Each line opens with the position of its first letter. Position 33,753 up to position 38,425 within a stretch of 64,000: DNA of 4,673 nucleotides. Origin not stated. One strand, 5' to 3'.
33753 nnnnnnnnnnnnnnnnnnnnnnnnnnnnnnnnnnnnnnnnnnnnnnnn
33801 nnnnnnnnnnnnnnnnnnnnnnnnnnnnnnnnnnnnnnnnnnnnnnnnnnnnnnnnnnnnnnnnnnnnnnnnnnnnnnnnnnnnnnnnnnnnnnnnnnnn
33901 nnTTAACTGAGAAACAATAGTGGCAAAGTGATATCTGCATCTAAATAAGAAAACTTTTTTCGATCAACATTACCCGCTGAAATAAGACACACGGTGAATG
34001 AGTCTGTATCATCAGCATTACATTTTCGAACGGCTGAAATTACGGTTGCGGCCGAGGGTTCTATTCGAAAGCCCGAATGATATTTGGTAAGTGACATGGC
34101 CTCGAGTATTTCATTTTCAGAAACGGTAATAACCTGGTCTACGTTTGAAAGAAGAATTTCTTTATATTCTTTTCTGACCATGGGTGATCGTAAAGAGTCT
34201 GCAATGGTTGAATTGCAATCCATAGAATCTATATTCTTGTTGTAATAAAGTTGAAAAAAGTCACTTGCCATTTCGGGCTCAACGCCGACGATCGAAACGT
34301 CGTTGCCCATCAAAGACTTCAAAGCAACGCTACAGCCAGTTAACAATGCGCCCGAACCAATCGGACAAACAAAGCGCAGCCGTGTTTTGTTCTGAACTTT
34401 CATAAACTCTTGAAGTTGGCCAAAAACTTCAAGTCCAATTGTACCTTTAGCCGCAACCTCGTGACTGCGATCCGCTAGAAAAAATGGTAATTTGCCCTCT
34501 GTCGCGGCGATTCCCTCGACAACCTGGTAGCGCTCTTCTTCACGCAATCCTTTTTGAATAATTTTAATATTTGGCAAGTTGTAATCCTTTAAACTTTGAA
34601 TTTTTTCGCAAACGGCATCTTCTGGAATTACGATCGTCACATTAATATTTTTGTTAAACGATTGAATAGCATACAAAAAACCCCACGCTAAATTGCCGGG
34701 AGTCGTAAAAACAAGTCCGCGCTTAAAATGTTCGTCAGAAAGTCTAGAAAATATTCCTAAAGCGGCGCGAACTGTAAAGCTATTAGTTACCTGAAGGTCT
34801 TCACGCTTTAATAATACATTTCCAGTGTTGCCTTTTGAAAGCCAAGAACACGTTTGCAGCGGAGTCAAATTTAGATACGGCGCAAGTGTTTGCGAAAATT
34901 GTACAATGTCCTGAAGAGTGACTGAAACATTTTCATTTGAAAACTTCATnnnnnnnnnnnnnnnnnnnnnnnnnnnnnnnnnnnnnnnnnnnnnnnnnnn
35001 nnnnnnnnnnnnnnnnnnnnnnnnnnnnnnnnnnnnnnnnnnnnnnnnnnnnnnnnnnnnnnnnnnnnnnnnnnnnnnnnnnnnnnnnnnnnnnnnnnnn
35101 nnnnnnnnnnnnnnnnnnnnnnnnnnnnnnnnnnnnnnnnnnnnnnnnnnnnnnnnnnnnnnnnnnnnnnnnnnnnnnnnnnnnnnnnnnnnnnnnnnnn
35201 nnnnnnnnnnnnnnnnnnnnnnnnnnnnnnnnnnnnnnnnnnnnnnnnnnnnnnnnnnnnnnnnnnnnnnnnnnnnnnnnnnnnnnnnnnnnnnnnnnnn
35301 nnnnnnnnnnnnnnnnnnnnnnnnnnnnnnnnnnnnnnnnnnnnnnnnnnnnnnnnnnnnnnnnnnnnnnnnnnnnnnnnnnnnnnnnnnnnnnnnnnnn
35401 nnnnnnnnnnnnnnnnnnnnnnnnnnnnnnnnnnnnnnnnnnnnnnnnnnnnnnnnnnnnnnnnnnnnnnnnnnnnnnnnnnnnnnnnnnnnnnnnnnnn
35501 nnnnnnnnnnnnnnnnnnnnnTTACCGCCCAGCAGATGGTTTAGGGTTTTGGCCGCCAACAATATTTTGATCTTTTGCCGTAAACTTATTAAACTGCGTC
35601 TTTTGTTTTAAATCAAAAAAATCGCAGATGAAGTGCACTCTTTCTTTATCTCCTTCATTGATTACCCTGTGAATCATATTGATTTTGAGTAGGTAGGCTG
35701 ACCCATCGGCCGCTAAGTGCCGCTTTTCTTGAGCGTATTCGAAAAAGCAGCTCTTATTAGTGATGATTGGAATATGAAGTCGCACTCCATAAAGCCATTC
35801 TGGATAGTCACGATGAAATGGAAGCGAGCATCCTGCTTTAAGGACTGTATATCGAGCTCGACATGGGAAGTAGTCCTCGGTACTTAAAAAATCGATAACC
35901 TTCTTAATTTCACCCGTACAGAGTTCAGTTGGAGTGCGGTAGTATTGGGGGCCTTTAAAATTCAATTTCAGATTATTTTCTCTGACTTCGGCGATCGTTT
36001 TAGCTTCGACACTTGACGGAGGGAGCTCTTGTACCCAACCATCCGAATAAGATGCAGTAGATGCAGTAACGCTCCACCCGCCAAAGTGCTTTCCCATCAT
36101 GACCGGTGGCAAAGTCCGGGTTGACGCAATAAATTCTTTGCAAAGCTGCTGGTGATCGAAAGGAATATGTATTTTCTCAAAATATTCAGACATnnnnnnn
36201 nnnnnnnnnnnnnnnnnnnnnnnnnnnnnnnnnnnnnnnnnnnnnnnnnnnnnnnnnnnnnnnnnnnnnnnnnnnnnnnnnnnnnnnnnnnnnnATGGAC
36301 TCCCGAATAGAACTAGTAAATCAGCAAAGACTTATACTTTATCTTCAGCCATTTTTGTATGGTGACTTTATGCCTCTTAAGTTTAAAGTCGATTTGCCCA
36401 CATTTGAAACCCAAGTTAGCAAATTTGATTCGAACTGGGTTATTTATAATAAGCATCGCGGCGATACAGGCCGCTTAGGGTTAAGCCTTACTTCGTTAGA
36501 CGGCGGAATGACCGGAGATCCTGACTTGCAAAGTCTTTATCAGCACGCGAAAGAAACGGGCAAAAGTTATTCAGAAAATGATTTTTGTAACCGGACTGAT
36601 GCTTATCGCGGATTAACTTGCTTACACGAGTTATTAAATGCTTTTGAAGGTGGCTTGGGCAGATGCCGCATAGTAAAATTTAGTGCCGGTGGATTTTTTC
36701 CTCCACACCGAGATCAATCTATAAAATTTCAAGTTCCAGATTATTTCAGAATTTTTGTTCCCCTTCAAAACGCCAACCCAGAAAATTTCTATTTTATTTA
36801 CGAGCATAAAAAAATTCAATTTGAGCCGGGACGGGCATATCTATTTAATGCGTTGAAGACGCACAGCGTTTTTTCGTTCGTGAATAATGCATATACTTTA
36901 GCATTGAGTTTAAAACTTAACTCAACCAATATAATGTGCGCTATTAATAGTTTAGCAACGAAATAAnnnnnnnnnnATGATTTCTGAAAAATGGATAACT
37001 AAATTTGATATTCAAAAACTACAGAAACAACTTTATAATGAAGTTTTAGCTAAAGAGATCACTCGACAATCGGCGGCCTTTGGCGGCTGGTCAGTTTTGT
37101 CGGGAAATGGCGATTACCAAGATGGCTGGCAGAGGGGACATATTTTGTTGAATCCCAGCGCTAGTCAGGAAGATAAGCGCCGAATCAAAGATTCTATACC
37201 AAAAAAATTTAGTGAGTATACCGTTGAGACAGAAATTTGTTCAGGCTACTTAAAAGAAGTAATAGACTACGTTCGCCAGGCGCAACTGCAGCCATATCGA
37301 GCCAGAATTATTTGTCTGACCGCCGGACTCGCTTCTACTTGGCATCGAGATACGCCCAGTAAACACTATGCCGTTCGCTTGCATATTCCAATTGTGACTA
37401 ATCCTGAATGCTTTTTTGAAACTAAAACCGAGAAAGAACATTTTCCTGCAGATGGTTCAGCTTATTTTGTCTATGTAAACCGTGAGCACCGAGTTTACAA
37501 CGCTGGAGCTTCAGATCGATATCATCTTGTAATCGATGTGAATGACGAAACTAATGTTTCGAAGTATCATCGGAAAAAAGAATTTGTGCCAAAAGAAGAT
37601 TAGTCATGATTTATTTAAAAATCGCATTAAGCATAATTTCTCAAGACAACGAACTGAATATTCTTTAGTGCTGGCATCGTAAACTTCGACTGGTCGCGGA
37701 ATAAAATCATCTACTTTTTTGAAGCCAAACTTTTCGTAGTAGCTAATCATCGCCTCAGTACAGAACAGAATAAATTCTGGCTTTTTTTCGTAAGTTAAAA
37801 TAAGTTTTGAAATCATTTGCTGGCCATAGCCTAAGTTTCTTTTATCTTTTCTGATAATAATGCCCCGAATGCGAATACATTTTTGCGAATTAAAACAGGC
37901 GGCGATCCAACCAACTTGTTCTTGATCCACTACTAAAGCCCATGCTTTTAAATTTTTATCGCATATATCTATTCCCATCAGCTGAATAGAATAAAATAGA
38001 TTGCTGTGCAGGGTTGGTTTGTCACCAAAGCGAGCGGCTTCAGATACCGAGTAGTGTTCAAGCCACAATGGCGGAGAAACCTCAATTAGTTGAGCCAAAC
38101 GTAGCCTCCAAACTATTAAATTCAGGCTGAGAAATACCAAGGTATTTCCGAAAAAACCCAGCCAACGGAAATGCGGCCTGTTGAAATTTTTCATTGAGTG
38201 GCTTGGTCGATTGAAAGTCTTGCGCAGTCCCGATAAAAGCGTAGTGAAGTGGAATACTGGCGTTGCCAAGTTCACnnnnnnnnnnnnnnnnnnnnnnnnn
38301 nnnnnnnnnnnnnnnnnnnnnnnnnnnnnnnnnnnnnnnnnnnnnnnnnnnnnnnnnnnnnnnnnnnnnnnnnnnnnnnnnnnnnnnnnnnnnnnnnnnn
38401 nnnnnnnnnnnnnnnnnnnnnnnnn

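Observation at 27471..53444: Candidate new system: a 26-kb scaffold-less tailoring island of oxygenases, PP-loop ATPases, GNATs and desaturases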

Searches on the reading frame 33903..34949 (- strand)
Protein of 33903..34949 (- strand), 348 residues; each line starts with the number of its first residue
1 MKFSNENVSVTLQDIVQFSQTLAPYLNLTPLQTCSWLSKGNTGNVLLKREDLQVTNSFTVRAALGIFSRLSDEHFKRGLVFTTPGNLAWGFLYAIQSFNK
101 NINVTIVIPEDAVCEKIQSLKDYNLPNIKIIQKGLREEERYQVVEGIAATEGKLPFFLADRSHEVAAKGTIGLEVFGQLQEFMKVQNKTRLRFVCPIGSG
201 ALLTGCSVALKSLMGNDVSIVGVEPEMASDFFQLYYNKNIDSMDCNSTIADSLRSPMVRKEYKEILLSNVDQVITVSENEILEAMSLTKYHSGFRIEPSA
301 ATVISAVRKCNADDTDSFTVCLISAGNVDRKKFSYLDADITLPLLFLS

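Call 4: search_protein_families(library=pfam, max_evalue=0.01, proteins=[window:33903-34949:-])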
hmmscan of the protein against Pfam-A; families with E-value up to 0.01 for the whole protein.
window:33903-34949:- (348 aa): 1 family
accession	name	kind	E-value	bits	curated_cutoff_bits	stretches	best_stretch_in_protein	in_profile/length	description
PF00291.31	PALP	-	1.1e-40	140.2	35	1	28-322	7-291/295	Pyridoxal-phosphate dependent enzyme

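Call 12: search_protein_families(library=ncbifam, max_evalue=0.01, proteins=[window:33903-34949:-])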
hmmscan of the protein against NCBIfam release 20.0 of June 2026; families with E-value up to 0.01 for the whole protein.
window:33903-34949:- (348 aa): 31 families (the best 25 are shown)
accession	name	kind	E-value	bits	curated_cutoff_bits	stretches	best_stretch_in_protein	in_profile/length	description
NF005454.0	PRK07048.1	equivalog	7.2e-42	143.7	452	1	6-335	3-318/324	threo-3-hydroxy-L-aspartate ammonia-lyase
TIGR01127.1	ilvA_1Cterm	equivalog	1.1e-41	143.1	378.75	1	29-332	1-290/380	threonine ammonia-lyase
NF006389.0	PRK08638.1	equivalog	9.2e-41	139.9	453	1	7-334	6-321/333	bifunctional threonine ammonia-lyase/L-serine ammonia-lyase TdcB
NF045641.2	BHydaspDhtseBhcB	equivalog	4.6e-38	131.1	550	1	11-333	3-310/312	beta-hydroxyaspartate dehydratase BhcB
NF006390.0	PRK08639.1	equivalog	1.8e-36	126.1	421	1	7-332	4-319/418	threonine ammonia-lyase IlvA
TIGR02079.1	THD1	equivalog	8.9e-34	116.9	440.55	1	14-332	2-311/410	threonine ammonia-lyase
NF005292.0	PRK06815.1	equivalog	2.7e-33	115.4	371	1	12-328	5-308/320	threonine/serine dehydratase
NF005600.0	PRK07334.1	equivalog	6.2e-31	107.4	496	1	5-331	5-315/408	threonine ammonia-lyase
NF006674.0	PRK09224.1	subfamily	3.5e-28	98.6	577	1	28-335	25-321/508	threonine ammonia-lyase IlvA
NF005680.0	PRK07476.1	equivalog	9.9e-26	90.5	413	1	9-332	4-315/326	hydroxyectoine utilization dehydratase EutB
TIGR01124.1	ilvA_2Cterm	equivalog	2.5e-25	89.1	411.3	1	28-332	17-310/499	threonine ammonia-lyase, biosynthetic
TIGR02991.1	ectoine_eutB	equivalog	8.3e-25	87.4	413.35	1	10-331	1-309/317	hydroxyectoine utilization dehydratase EutB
NF005147.0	PRK06608.1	equivalog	2e-24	86.1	380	1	9-336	5-319/339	serine/threonine dehydratase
NF009130.0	PRK12483.1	subfamily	2.1e-24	86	801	1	29-328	38-326/521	threonine ammonia-lyase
NF006094.0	PRK08246.1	subfamily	4.8e-24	85.3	331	1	10-333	5-309/310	serine/threonine dehydratase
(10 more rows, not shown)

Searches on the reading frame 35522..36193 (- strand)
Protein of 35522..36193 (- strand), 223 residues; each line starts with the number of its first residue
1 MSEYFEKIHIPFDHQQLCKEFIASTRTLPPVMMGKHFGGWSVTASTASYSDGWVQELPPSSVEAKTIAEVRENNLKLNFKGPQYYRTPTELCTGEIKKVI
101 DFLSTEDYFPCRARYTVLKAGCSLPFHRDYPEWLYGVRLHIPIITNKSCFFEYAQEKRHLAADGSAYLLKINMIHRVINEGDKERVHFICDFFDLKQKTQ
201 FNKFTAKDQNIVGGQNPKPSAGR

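Call 4: search_protein_families(library=pfam, max_evalue=0.01, proteins=[window:35522-36193:-])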
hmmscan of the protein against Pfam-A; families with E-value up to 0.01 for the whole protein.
window:35522-36193:- (223 aa): 1 family
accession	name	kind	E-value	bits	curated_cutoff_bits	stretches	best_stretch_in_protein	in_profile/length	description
PF05118.21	Asp_Arg_Hydrox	-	2.1e-11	44.4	22.6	1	112-193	77-155/157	Aspartyl/Asparaginyl beta-hydroxylase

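Call 11: search_protein_families(library=phrogs, max_evalue=0.001, proteins=[window:35522-36193:-])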
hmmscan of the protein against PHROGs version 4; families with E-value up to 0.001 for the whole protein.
window:35522-36193:- (223 aa): 0 families

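Call 12: search_protein_families(library=ncbifam, max_evalue=0.01, proteins=[window:35522-36193:-])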
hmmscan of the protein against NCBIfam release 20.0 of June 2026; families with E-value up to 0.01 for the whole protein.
window:35522-36193:- (223 aa): 1 family
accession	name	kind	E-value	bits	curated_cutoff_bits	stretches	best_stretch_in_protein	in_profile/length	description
NF033391.2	lipid_A_LpxO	equivalog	2.2e-05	23.7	500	1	113-192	140-218/297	lipid A hydroxylase LpxO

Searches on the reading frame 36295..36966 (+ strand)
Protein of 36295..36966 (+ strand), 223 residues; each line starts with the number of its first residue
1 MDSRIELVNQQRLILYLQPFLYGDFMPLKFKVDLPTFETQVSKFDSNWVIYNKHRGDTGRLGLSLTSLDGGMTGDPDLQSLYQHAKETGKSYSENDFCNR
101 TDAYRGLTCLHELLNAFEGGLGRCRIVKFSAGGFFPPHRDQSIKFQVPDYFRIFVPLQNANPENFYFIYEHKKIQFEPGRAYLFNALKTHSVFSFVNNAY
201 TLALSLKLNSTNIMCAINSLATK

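Call 5: search_protein_families(library=pfam, max_evalue=0.01, proteins=[window:36295-36966:+])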
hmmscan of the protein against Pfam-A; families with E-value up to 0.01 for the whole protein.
window:36295-36966:+ (223 aa): 0 families

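Call 11: search_protein_families(library=phrogs, max_evalue=0.001, proteins=[window:36295-36966:+])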
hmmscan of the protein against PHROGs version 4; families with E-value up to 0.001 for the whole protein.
window:36295-36966:+ (223 aa): 0 families

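Call 93: search_protein_families(library=pfam, max_evalue=5, proteins=[window:36295-36966:+])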
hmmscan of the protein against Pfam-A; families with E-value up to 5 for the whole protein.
window:36295-36966:+ (223 aa): 1 family
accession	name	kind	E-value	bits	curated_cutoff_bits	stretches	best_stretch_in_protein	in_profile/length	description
PF05118.21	Asp_Arg_Hydrox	-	0.079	13.2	22.6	1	118-194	72-141/157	Aspartyl/Asparaginyl beta-hydroxylase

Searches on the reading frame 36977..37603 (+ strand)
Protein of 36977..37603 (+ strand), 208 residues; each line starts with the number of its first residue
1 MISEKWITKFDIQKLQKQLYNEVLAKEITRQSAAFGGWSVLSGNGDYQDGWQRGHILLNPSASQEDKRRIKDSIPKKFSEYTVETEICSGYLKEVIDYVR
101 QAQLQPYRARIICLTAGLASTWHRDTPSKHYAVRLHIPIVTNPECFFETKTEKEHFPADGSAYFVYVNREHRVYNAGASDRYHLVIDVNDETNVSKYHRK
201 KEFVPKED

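Call 5: search_protein_families(library=pfam, max_evalue=0.01, proteins=[window:36977-37603:+])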
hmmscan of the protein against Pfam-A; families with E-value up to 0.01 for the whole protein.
window:36977-37603:+ (208 aa): 1 family
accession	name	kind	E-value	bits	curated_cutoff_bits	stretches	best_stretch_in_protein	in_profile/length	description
PF05118.21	Asp_Arg_Hydrox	-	4.3e-08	33.6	22.6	1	101-189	70-155/157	Aspartyl/Asparaginyl beta-hydroxylase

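Call 11: search_protein_families(library=phrogs, max_evalue=0.001, proteins=[window:36977-37603:+])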
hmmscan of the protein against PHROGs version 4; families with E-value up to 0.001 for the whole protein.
window:36977-37603:+ (208 aa): 0 families

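Call 60: search_dna_similar(query=window:36977-37603:+, collection=phages, mode=protein, max_rows=25, max_evalue=0.00001)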
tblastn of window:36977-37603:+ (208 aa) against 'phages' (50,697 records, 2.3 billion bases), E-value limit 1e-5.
Records with a match: 1; places in all: 1; records where one place covers at least 80% of the query: 0.
Best place of each record, by identity: <60% 1.
By first word of the organism name: Pelagibacter 1.
By host as written in the record: Candidatus Pelagibacter ubique HTCC1062 1.
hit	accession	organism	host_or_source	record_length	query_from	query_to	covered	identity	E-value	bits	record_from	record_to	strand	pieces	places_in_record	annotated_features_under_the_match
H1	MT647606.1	Pelagibacter phage Mosig EXVC030M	Candidatus Pelagibacter ubique HTCC1062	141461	50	188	67%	30.1%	1e-8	60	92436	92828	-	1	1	putative Asp_Arg_Hydrox domain-containing protein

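Call 114: search_protein_families(library=padloc, max_evalue=0.001, proteins=[window:36977-37603:+])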
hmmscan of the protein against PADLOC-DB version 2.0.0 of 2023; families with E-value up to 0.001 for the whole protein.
window:36977-37603:+ (208 aa): 0 families

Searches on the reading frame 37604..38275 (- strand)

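Call 5: search_protein_families(library=pfam, max_evalue=0.01, proteins=[window:37604-38275:-])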
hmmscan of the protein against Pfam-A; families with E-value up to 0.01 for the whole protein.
window:37604-38275:- (223 aa): 3 families
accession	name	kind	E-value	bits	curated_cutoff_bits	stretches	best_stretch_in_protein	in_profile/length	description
PF13508.13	Acetyltransf_7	-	4e-08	33.9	27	1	112-187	6-84/84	Acetyltransferase (GNAT) domain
PF00583.31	Acetyltransf_1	-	1.6e-07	32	20.7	1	104-185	28-116/116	Acetyltransferase (GNAT) family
PF13673.13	Acetyltransf_10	-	5.2e-06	26.9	23.6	1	105-189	27-111/128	Acetyltransferase (GNAT) domain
